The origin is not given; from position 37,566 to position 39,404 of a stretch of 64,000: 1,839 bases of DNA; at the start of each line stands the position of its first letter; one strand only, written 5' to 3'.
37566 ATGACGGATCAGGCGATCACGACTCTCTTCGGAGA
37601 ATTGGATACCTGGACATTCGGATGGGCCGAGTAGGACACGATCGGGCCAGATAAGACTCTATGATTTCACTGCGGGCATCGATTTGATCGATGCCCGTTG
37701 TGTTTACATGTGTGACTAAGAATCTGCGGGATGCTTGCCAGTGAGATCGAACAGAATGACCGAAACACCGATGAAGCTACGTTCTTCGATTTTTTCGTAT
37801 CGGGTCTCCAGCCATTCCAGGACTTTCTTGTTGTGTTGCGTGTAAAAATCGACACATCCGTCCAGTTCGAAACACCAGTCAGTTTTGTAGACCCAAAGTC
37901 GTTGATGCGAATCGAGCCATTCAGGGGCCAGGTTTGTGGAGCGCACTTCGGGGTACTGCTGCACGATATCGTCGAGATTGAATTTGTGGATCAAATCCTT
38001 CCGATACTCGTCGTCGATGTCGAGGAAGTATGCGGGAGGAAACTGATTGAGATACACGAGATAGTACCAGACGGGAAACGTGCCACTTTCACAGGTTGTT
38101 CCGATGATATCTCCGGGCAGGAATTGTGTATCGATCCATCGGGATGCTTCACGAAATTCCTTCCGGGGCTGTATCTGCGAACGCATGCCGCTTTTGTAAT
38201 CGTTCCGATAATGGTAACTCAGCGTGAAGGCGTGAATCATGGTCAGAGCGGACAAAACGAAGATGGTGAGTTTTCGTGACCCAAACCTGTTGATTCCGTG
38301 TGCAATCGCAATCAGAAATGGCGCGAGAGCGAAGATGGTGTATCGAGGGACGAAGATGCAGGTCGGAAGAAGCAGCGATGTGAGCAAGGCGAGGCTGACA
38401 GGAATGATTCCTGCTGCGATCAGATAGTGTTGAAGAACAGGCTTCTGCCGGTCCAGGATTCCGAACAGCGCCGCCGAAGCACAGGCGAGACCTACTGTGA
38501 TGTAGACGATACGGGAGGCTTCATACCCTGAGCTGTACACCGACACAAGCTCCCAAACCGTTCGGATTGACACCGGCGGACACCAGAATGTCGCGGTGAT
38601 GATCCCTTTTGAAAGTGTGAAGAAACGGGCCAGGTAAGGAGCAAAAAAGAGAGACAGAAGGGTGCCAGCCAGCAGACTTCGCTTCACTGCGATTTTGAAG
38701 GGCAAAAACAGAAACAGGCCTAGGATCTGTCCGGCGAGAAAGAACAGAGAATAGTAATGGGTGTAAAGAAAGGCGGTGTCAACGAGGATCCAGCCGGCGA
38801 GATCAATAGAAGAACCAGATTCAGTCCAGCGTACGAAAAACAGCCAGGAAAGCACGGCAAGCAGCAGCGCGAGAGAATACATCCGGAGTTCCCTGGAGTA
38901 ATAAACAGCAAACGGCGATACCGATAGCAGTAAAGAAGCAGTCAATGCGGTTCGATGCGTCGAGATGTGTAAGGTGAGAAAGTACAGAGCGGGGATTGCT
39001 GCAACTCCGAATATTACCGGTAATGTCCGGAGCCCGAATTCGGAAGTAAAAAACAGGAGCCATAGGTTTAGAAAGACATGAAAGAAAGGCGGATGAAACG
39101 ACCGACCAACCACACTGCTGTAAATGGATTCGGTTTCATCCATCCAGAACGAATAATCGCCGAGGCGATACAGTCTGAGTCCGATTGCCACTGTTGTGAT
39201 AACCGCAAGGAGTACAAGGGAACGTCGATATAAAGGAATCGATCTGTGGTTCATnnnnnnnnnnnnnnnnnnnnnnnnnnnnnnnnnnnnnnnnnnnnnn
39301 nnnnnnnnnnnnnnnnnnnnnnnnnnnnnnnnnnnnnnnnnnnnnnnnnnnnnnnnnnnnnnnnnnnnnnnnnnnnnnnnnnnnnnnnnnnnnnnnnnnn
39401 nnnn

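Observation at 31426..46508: Three paralogous cobalamin-binding radical SAM enzymes embedded in a cell-envelope modification locus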

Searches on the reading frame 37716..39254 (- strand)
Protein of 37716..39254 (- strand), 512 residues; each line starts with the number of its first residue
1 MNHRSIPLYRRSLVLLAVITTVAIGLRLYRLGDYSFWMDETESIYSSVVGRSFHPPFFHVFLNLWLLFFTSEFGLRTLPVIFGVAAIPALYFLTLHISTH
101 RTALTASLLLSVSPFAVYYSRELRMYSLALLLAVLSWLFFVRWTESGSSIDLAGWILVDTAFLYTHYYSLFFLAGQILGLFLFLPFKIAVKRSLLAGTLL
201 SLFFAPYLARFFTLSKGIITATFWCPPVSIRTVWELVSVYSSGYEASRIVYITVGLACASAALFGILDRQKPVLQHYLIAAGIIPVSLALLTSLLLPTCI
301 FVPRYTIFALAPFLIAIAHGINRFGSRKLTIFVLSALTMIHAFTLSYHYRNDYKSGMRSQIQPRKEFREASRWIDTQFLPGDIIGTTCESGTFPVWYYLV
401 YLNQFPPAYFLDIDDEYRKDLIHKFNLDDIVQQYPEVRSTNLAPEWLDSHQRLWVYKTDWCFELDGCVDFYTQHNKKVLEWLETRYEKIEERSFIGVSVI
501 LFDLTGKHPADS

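Call 3: search_protein_families(library=pfam, proteins=[window:37716-39254:-], max_evalue=0.001)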
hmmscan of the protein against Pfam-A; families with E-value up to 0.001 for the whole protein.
window:37716-39254:- (512 aa): 1 family
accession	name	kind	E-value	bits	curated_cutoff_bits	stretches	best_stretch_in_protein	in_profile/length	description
PF13231.12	PMT_2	-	1.6e-06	28.9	26.1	1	54-208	2-158/160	Dolichyl-phosphate-mannose-protein mannosyltransferase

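Call 5: search_protein_families(library=ncbifam, proteins=[window:37716-39254:-], max_evalue=0.001)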
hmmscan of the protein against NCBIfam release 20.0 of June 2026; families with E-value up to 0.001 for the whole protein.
window:37716-39254:- (512 aa): 1 family
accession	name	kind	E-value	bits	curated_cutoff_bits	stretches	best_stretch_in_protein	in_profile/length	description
TIGR03663.1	TIGR03663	subfamily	2e-11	43.6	126.25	1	16-155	4-148/435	flippase activity-associated protein Agl23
